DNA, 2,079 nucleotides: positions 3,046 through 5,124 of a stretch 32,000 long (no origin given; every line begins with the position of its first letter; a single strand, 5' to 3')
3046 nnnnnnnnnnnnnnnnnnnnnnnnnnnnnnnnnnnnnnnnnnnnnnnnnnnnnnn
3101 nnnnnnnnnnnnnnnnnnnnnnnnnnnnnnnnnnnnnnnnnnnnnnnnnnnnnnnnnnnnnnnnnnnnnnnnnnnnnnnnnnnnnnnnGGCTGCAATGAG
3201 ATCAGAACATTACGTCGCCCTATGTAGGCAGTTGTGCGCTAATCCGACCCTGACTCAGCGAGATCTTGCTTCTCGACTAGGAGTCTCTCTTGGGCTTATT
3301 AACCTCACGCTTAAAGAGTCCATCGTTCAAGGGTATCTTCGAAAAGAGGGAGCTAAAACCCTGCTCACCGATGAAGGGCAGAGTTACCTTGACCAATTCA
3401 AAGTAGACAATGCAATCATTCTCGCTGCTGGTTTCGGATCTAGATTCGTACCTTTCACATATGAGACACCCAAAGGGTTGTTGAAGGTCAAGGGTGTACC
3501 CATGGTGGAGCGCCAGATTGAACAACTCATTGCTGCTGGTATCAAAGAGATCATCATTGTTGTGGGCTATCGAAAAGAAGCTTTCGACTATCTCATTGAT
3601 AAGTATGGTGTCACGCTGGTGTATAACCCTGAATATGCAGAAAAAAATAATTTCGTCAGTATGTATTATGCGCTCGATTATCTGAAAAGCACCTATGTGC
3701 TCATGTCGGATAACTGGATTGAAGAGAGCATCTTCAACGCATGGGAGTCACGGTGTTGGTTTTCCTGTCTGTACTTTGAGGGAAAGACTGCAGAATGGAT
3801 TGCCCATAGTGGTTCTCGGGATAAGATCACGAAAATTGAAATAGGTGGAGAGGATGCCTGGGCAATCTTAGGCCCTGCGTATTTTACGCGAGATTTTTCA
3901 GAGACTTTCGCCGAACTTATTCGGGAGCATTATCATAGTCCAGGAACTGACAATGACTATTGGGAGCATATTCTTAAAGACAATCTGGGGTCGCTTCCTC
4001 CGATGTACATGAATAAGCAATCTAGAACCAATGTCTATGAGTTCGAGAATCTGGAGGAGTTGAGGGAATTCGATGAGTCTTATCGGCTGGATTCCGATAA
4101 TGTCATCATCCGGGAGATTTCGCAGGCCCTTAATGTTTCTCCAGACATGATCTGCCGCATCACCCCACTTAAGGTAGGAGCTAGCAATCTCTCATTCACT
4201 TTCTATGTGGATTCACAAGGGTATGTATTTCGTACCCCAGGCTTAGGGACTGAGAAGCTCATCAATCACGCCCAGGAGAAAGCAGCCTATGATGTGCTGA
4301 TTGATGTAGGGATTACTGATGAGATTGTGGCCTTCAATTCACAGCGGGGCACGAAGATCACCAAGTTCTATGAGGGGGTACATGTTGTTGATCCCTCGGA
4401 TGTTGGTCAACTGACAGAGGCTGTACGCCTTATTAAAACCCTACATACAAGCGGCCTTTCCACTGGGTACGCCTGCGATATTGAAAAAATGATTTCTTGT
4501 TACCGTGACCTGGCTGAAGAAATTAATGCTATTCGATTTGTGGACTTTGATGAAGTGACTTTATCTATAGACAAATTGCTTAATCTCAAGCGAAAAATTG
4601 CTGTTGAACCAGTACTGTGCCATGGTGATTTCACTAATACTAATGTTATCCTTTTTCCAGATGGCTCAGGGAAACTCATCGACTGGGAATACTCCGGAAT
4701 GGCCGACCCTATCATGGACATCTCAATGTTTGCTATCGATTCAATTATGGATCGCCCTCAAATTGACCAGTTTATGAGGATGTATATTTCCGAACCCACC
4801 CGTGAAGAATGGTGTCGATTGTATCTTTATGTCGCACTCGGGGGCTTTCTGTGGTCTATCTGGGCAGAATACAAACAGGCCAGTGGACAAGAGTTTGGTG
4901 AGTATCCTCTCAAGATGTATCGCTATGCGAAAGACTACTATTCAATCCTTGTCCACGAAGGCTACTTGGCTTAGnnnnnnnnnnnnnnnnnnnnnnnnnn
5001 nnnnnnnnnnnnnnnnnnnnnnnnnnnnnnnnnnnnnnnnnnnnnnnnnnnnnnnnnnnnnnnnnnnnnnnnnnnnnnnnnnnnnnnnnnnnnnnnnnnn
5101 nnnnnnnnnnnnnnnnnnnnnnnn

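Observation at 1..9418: Low-GC accessory island: a lic-type surface-glycan decoration locus with a non-canonical parts list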

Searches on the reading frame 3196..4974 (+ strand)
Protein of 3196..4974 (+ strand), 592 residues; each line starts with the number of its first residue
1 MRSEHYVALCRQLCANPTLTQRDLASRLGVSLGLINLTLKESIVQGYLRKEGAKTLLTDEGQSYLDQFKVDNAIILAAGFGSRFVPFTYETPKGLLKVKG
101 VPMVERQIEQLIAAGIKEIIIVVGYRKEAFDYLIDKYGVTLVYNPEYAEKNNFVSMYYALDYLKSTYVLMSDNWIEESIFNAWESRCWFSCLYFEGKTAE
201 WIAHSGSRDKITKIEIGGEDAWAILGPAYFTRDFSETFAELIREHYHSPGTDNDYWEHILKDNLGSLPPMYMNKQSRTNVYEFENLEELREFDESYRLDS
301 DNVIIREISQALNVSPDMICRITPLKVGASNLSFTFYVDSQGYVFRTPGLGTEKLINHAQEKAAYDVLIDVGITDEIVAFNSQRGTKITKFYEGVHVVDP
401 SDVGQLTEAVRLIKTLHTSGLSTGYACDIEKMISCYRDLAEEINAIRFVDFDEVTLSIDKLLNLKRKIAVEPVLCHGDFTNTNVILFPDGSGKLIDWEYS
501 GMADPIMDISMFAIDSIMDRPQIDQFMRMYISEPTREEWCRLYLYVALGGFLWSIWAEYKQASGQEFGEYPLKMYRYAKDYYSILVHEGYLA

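Call 4: search_protein_families(library=pfam, proteins=[window:3196-4974:+])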
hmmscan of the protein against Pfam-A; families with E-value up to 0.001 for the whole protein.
window:3196-4974:+ (592 aa): 9 families
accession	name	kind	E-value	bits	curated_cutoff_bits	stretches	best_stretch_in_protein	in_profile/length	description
PF01636.29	APH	-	7.6e-15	55.8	23.2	1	322-534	2-231/239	Phosphotransferase enzyme family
PF12804.13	NTP_transf_3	-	3e-14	53.9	27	1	73-170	1-91/160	MobA-like NTP transferase domain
PF00483.29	NTP_transferase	-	4.1e-12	46.6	21.2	1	73-178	2-116/245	Nucleotidyl transferase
PF01633.27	Choline_kinase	-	1.7e-11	44.4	29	1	323-544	2-240/300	Choline/ethanolamine kinase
PF13412.12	HTH_24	-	1.3e-05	25.1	21.9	1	12-39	11-38/48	Winged helix-turn-helix DNA-binding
PF01128.25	IspD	-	0.00021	21.6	27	1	73-143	3-72/221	2-C-methyl-D-erythritol 4-phosphate cytidylyltransferase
PF02958.26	EcKL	-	0.00023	21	22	1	473-532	216-283/294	Ecdysteroid kinase-like family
PF07914.17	DUF1679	-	0.00038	19.9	24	1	454-514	250-315/414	Uncharacterized oxidoreductase dhs-27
PF12802.13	MarR_2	-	0.00065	20.3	27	0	13-52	14-54/61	MarR family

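Call 5: search_protein_families(library=ncbifam, proteins=[window:3196-4974:+])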
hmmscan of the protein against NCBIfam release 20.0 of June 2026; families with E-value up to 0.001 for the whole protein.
window:3196-4974:+ (592 aa): 33 families (the best 25 are shown)
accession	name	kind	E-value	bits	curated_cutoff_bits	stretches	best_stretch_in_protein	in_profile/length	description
NF041256.1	GntI_guanitoxin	equivalog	2.2e-23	82.9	357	1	328-562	24-262/282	guanitoxin biosynthesis pre-guanitoxin N-oxide kinase GntI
NF041313.1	UDPGP_AglF_Halo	equivalog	3.5e-17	62.6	400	1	72-170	2-102/234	UTP--glucose-1-phosphate uridylyltransferase AglF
TIGR03992.1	Arch_glmU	subfamily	8.8e-16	57.8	292.1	1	72-152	2-85/393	bifunctional sugar-1-phosphate nucleotidylyltransferase/acetyltransferase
NF041135.1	IPPtranDIPPsyn_Thcocales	equivalog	4e-15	55.7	580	1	72-178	2-107/419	bifunctional L-myo-inositol-1-phosphate cytidylyltransferase/CDP-L-myo-inositol myo-inositolphosphotransferase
NF045665.1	NTPtran_DVU1551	equivalog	1.3e-14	54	315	1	73-165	3-89/359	DVU_1551 family NTP transferase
NF045761.1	NAMPUrTaseMurU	equivalog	2.4e-14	53.8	250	1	73-163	3-96/226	N-acetylmuramate alpha-1-phosphate uridylyltransferase MurU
TIGR01208.1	rmlA_long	equivalog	1.1e-13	50.8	320.25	1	73-179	2-114/353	glucose-1-phosphate thymidylyltransferase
TIGR02721.1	ycfN_thiK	equivalog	3.9e-12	45.8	299.45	1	327-536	6-207/256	thiamine kinase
TIGR01099.1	galU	equivalog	1.7e-11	44.2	326.8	1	71-135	2-66/261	UTP--glucose-1-phosphate uridylyltransferase GalU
NF052502.1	man1P_GTase_Rv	exception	1.7e-09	37.1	440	1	72-134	2-64/352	mannose-1-phosphate guanylyltransferase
TIGR03310.1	matur_MocA_YgfJ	equivalog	4.6e-09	36.5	186.45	1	72-149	1-74/188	molybdenum cofactor cytidylyltransferase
TIGR04176.1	MarR_EPS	equivalog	1.3e-07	31.6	88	1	3-50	3-50/105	MarR family EPS-associated transcriptional regulator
NF007516.0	PRK10122.1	equivalog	1.9e-07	30.6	534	1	72-134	5-67/297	UTP--glucose-1-phosphate uridylyltransferase GalF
NF009928.0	PRK13389.1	equivalog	2.1e-07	30.4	548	1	69-131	7-69/302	UTP--glucose-1-phosphate uridylyltransferase GalU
TIGR01105.1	galF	equivalog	5.3e-07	29.1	659.2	1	72-135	5-68/297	GalU regulator GalF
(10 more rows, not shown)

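Call 6: find_encoding_contigs(protein=window:3196-4974:+, flank=10000, max_places=6)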
Protein window:3196-4974:+ (592 aa): 2 contigs read that carry it; 1 place shown.
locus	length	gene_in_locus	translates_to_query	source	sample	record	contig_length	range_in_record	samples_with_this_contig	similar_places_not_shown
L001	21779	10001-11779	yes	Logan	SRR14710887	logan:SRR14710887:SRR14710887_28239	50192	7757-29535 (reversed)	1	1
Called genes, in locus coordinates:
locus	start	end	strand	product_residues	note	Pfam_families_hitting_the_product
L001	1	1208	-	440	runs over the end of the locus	PF13657:Couple_hipA, PF07804:HipA_C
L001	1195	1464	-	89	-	PF12844:HTH_19 (weak), PF13560:HTH_31, PF01381:HTH_3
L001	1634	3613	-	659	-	PF20176:DUF6541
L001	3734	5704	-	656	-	PF20176:DUF6541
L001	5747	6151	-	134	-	PF10066:DUF2304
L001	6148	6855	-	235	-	PF00535:Glycos_transf_2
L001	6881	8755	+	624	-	PF00483:NTP_transferase, PF12804:NTP_transf_3, PF01633:Choline_kinase, PF01636:APH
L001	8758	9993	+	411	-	PF04346:EutH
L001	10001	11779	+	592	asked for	PF13412:HTH_24 (faint), PF00483:NTP_transferase, PF12804:NTP_transf_3, PF01633:Choline_kinase, PF01636:APH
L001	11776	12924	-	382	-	PF20706:GT4-conflict (faint), PF13439:Glyco_transf_4, PF13579:Glyco_trans_4_4, PF00534:Glycos_transf_1, PF13692:Glyco_trans_1_4, PF13524:Glyco_trans_1_2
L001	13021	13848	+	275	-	PF04991:LicD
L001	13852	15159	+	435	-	-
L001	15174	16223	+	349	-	PF13439:Glyco_transf_4 (weak), PF20706:GT4-conflict, PF00534:Glycos_transf_1, PF13692:Glyco_trans_1_4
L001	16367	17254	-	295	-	-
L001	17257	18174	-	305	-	PF14790:THDPS_N (weak), PF14789:THDPS_M, PF00132:Hexapep (faint), PF14602:Hexapep_2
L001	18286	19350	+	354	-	PF04389:Peptidase_M28 (weak), PF01546:Peptidase_M20, PF07687:M20_dimer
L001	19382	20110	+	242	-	PF18306:LDcluster4, PF03641:Lysine_decarbox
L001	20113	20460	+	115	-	-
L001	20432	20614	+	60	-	PF11314:DUF3117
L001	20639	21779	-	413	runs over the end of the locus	PF13579:Glyco_trans_4_4, PF08323:Glyco_transf_5 (faint), PF13439:Glyco_transf_4, PF20706:GT4-conflict, PF00534:Glycos_transf_1, PF13692:Glyco_trans_1_4, PF13524:Glyco_trans_1_2 (faint)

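Call 7: search_solved_structures(query=window:3196-4974:+, max_evalue=0.001)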
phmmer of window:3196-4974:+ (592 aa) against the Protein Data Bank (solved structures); distinct sequences matched with E-value up to 0.001: 41.
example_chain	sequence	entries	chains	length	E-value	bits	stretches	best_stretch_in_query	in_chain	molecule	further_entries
1jyk_A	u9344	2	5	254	2.7e-41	145.1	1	63-296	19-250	CTP:phosphocholine Cytidylyltransferase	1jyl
4r77_B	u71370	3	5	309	2.6e-31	112.1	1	303-578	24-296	Choline kinase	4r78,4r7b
3dxq_A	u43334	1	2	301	1.1e-17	67.1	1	343-564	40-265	choline/ethanolamine kinase family protein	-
6pd1_A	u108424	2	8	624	4.5e-12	48.6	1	71-178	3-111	Nucleotidyl transferase/aminotransferase, class V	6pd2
7whr_B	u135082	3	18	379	3.9e-10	42.2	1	72-146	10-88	Nucleotidyl transferase family protein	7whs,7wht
5vct_A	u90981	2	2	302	1.5e-09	40.3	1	67-136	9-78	UTP--glucose-1-phosphate uridylyltransferase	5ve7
4y7t_A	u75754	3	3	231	2e-09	39.8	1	73-166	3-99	Nucleotidyl transferase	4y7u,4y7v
5j49_A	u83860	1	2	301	1e-08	37.5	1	67-136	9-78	UTP--glucose-1-phosphate uridylyltransferase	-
5i1f_A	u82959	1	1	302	1.1e-08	37.4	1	67-136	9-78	UTP--glucose-1-phosphate uridylyltransferase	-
8hhd_A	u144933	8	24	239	1.5e-08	37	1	72-165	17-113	Nucleotidyl transferase | N-acetylmuramate alpha-1-phosphate uridylyltransferase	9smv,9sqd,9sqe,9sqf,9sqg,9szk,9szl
9o90_A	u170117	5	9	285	2.3e-07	33.1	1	70-132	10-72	UTP--glucose-1-phosphate uridylyltransferase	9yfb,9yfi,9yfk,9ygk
7o2n_A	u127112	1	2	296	3.9e-07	32.3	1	69-144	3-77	Probable UTP--glucose-1-phosphate uridylyltransferase YngB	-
7b1r_A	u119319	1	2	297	3.9e-07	32.3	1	69-144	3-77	Probable UTP--glucose-1-phosphate uridylyltransferase YngB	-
7x8j_A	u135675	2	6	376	6.6e-07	31.5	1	73-130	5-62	Mannose-1-phosphate guanylyltransferase 1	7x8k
8yre_D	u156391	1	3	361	6.9e-07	31.5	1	73-130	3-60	Mannose-1-phosphate guanylyltransferase 1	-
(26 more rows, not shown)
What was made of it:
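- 3196..4974 (+): LicCA2: a winged-helix + LicC + LicA fusion of the choline type. LicC E=2.7e-41, LicA E=2.6e-31 (call 7).
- Weak MurU hits exist (calls 5, 7).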

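Call 9: find_homologous_proteins(query=window:3196-4974:+, max_evalue=1e-20)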
Query window:3196-4974:+ (592 aa): 2374 proteins with E <= 1e-20 among 8000 candidates; the best 120 are listed.
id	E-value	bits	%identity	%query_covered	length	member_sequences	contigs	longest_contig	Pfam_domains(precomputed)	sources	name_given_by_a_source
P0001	0.0e+0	1368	100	100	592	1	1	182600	PF00483.30,PF13412.13,PF01633.27,PF12804.14,PF01636.30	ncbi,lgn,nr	ncbi:MAG: phosphotransferase [Propionibacteriaceae bacterium]|nr:phosphotransferase [Propionibacteri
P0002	0.0e+0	1338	100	98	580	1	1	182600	PF00483.30,PF01633.27,PF12804.14,PF01636.30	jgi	jgi:CTP:phosphocholine cytidylyltransferase-like protein/thiamine kinase-like enzyme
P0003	9.6e-267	904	67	98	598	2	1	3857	PF00483.30,PF01633.27,PF13545.13,PF12804.14,PF01636.30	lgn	-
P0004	9.9e-264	895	66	98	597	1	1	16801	PF00483.30,PF01633.27,PF12804.14,PF01636.30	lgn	-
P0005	4.5e-262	889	66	98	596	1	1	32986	PF00483.30,PF01633.27,PF12804.14,PF01636.30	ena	-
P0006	4.6e-260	882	65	98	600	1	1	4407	PF00483.30,PF01633.27,PF12804.14,PF01636.30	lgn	-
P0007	6.0e-258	875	65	99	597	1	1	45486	PF00483.30,PF13412.13,PF01633.27,PF02958.27,PF12804.14,PF01636.30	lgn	-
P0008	1.1e-253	861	63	98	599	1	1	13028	PF00483.30,PF13412.13,PF01633.27,PF12804.14,PF01636.30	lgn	-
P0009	3.8e-249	846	63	98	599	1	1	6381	PF00483.30,PF13412.13,PF12802.14,PF01633.27,PF12804.14,PF01636.30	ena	-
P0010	2.8e-247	840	62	100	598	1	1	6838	PF00483.30,PF01633.27,PF12804.14,PF01636.30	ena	-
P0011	4.5e-237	807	62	95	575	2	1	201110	PF00483.30,PF01633.27,PF12804.14,PF01636.30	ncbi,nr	ncbi:MAG: NTP transferase domain-containing protein [Propionibacteriaceae bacterium]|nr:NTP transfer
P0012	1.4e-226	772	57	100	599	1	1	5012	PF00483.30,PF01633.27,PF12804.14,PF01636.30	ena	-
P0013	1.3e-222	759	55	100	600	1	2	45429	PF00483.30,PF01633.27,PF12804.14,PF01636.30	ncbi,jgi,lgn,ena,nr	ncbi:MAG: phosphocholine cytidylyltransferase/choline kinase family protein [Peptococcaceae bacteriu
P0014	1.5e-220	752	57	98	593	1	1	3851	PF00483.30,PF13412.13,PF01633.27,PF12804.14,PF01636.30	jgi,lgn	jgi:CTP:phosphocholine cytidylyltransferase-like protein/thiamine kinase-like enzyme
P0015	4.0e-215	734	55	99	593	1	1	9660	PF00483.30,PF01633.27,PF12804.14,PF01636.30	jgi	jgi:CTP:phosphocholine cytidylyltransferase-like protein/thiamine kinase-like enzyme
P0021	5.0e-207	707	53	99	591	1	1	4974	PF00483.30,PF01633.27,PF12804.14,PF01636.30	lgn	-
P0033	1.9e-199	682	51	99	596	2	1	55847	PF00483.30,PF01633.27,PF12804.14,PF01636.30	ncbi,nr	ncbi:MAG: phosphotransferase [Propionibacteriaceae bacterium]|nr:phosphotransferase [Propionibacteri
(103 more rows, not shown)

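Call 16: search_protein_families(library=pfam, proteins=[L001:6148-6855:-, L001:5747-6151:-, L001:3734-5704:-, L001:1634-3613:-], max_evalue=1)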
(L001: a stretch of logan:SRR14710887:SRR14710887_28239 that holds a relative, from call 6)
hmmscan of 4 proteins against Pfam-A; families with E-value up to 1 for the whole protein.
L001:6148-6855:- (235 aa): 5 families
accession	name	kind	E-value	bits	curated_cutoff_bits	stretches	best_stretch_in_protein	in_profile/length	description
PF00535.33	Glycos_transf_2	-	1.3e-20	74.5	23.3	1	16-171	2-165/168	Glycosyl transferase family 2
PF13704.12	Glyco_tranf_2_4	-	0.0028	18.5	27.5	1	22-77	2-58/98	Glycosyl transferase family 2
PF13641.12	Glyco_tranf_2_3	-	0.074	13.5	27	1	14-63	3-55/230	Glycosyltransferase like family 2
PF02698.23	DUF218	-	0.1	12.9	27.6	0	22-65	41-81/133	DUF218 domain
PF11799.13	IMS_C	-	0.2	12.6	20.7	1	176-229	21-74/109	impB/mucB/samB family C-terminal domain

L001:5747-6151:- (134 aa): 6 families
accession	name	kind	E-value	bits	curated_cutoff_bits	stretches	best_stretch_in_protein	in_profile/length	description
PF10066.14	DUF2304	-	4.8e-22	78.7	25.5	1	3-106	1-105/106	Uncharacterized conserved protein (DUF2304)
PF02681.20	DUF212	-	0.0031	18.1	26.5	1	55-106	53-101/126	Divergent PAP2 family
PF11670.13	MSP1a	-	0.0055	16.5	27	1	21-87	17-82/252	Major surface protein 1a (MSP1a)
PF11286.13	DUF3087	-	0.24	11.3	23.4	1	28-94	13-76/165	Protein of unknown function (DUF3087)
PF19447.4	DUF5985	-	0.57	11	27.3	0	4-48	5-49/86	Family of unknown function (DUF5985)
PF19293.4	CdaA_N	-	0.58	10.8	23.8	1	3-63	10-70/81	CdaA N-terminal transmembrane domain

L001:3734-5704:- (656 aa): 1 family
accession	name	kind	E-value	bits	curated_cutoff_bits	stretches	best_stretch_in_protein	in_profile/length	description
PF20176.3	DUF6541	-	9.7e-141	470.6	29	1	15-654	2-646/646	Family of unknown function (DUF6541)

L001:1634-3613:- (659 aa): 1 family
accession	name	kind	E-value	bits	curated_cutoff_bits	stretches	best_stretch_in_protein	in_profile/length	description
PF20176.3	DUF6541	-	1.2e-162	543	29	1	14-656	1-646/646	Family of unknown function (DUF6541)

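Call 19: find_related_loci(query=A1, collection=genome_contigs, flank=10000)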
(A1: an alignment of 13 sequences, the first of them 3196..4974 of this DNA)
Query A1 (592 aa) in genome_contigs; peptide patterns used: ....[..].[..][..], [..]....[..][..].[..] (x = any residue, [..] = any of these).
599 stretches matched a pattern (row limit reached: there are more); 580 encode a relative of the query (tblastn E <= 1e-3); the best 80 are kept; 80 distinct loci.
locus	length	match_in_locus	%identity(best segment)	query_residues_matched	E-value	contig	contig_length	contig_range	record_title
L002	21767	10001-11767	51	1-589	0e+0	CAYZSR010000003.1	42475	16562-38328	MAG TPA_asm: uncultured Oscillospiraceae bacterium isolate binchicken_co157_207 genome assembly, contig: NODE_1681_lengt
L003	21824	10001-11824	48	3-591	0e+0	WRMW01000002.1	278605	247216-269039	MAG: Clostridiales bacterium isolate Th196P3bin99 Ga0099364_10000010, whole genome shotgun sequence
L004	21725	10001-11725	49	9-583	0e+0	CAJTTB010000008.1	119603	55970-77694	MAG TPA_asm: uncultured Oscillospiraceae bacterium isolate MGBC113616 genome assembly, contig: MGBC113616.8, whole genom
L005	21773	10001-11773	49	1-585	1e-177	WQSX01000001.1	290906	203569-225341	MAG: Oscillospiraceae bacterium isolate Co191P3bin39 JGI24695J34938_10000001, whole genome shotgun sequence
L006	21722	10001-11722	45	9-582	4e-172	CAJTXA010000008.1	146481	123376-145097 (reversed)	MAG TPA_asm: uncultured Lachnospiraceae bacterium isolate MGBC114844 genome assembly, contig: MGBC114844.8, whole genome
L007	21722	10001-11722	47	9-582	1e-171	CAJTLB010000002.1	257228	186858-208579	MAG TPA_asm: uncultured Lachnospiraceae bacterium isolate MGBC104699 genome assembly, contig: MGBC104699.2, whole genome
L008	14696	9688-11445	44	7-592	9e-171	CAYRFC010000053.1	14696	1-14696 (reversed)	MAG TPA_asm: uncultured Oscillospiraceae bacterium isolate SRP242652_co1_64 genome assembly, contig: NODE_3521_length_14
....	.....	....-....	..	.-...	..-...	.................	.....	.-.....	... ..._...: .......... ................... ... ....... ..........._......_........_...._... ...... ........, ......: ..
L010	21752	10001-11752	44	6-582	5e-168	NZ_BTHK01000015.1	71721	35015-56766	Lachnoanaerobaculum sanguinis strain JCM 36186 sequence015, whole genome shotgun sequence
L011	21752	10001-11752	44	6-582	3e-167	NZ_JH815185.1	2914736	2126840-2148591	Lachnoanaerobaculum sp. OBRC5-5 supercont1.1, whole genome shotgun sequence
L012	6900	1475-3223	45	9-586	1e-167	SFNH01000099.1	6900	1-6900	MAG: Clostridium sp. isolate W2P44.032 Contig4956, whole genome shotgun sequence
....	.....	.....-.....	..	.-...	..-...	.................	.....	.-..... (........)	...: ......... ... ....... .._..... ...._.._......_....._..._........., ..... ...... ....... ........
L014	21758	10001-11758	44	4-582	3e-165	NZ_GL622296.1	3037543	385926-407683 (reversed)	Lachnoanaerobaculum saburreum DSM 3986 SCAFFOLD1, whole genome shotgun sequence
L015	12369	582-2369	45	6-582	9e-165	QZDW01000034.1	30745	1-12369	Bacterium 1XD42-76 strain 1XD42-76 Scaffold34_1, whole genome shotgun sequence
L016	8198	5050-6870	42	10-581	1e-162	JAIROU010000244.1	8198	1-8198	MAG: Bifidobacteriaceae bacterium isolate Cd354_bin95 k119_2230379, whole genome shotgun sequence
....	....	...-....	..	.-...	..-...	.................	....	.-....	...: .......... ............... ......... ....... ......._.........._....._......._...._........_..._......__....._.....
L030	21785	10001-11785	42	7-582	3e-157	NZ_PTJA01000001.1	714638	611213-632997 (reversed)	Lacrimispora xylanisolvens strain DSM 3808 Ga0170443_101, whole genome shotgun sequence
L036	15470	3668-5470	42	4-582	3e-155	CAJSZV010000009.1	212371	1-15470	Clostridiaceae bacterium isolate A68_60.CX.DSS genome assembly, contig: MGBC000080.9, whole genome shotgun sequence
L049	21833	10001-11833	42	1-582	2e-150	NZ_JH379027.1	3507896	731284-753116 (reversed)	Hungatella hathewayi WAL-18680 supercont1.1, whole genome shotgun sequence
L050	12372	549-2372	41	6-582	4e-149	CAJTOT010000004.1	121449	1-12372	MAG TPA_asm: uncultured Hungatella sp. isolate MGBC105340 genome assembly, contig: MGBC105340.4, whole genome shotgun se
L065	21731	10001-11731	37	1-581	2e-117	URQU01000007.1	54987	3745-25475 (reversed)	uncultured Coriobacteriaceae bacterium isolate UMGS1254 genome assembly, contig: NODE_294_length_54987_cov_4.693348, who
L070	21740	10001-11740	37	1-581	2e-114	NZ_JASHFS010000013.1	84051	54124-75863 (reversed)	Streptococcus infantis strain OMI849 OMI849_00013, whole genome shotgun sequence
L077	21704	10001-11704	36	15-586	1e-113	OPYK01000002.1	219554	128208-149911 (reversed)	Atopobium sp. Marseille-P4126 genome assembly, contig: contig00002, whole genome shotgun sequence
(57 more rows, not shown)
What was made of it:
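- Closest known: Treponema denticola LicCA. Same: ORF3-type relatives occur in Treponema (call 19).
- The subfamily includes Treponema loci (call 19). Treponema loci appear among ORF3-type relatives (call 19).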

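Call 21: find_encoding_contigs(protein=P0011, flank=10000, max_places=3)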
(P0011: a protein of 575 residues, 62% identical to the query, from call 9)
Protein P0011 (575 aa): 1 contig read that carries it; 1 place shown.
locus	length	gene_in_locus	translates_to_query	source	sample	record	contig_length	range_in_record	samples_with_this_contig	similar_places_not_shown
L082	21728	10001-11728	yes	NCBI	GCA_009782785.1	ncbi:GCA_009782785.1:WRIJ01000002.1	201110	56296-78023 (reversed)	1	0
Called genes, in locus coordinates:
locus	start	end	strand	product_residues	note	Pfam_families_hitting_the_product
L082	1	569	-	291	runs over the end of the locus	PF12849:PBP_like_2, PF13531:SBP_bac_11 (faint), PF12849:PBP_like_2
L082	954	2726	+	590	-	PF00483:NTP_transferase, PF12804:NTP_transf_3, PF01633:Choline_kinase, PF01636:APH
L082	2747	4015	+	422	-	PF04346:EutH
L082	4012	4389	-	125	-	PF20176:DUF6541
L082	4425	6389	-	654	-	PF20176:DUF6541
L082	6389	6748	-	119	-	PF10066:DUF2304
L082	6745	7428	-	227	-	PF00535:Glycos_transf_2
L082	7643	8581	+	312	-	PF01633:Choline_kinase, PF01636:APH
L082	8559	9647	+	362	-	-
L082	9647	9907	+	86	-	-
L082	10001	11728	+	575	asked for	PF00483:NTP_transferase, PF12804:NTP_transf_3, PF01633:Choline_kinase, PF01636:APH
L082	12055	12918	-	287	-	PF04991:LicD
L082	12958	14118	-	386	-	PF20706:GT4-conflict (faint), PF13439:Glyco_transf_4, PF13579:Glyco_trans_4_4, PF00534:Glycos_transf_1, PF13692:Glyco_trans_1_4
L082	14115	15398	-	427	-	PF01943:Polysacc_synt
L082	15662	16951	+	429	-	PF01547:SBP_bac_1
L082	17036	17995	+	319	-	PF00528:BPD_transp_1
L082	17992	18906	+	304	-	PF00528:BPD_transp_1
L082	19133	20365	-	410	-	PF07221:GlcNAc_2-epim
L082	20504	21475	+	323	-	PF01545:Cation_efflux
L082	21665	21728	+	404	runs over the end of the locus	PF01058:Oxidored_q6, PF14720:NiFe_hyd_SSU_C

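Call 22: find_encoding_contigs(protein=P0007, flank=10000, max_places=3)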
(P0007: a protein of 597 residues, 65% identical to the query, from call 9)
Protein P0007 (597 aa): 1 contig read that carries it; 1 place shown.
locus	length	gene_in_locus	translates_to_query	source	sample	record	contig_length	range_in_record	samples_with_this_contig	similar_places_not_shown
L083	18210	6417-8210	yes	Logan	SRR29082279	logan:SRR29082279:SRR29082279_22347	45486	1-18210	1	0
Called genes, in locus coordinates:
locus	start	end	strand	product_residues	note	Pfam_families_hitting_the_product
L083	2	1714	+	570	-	?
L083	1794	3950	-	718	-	PF00884:Sulfatase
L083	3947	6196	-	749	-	PF02096:60KD_IMP, PF04464:Glyphos_transf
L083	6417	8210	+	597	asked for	PF13412:HTH_24 (weak), PF00483:NTP_transferase, PF12804:NTP_transf_3, PF01633:Choline_kinase, PF01636:APH, PF02958:EcKL (weak)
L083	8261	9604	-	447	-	PF00149:Metallophos, PF17839:CNP_C_terminal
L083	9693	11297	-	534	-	PF00196:GerE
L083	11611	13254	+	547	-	PF22113:Mtrc-MtrF_II-IV_dom (faint), PF00174:Oxidored_molyb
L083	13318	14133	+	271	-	PF00174:Oxidored_molyb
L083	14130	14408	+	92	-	-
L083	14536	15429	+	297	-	PF00892:EamA, PF03151:TPT (faint), PF00892:EamA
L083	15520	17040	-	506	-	-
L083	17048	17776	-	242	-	PF00005:ABC_tran, PF13304:AAA_21 (faint)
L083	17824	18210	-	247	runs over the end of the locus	PF13350:Y_phosphatase3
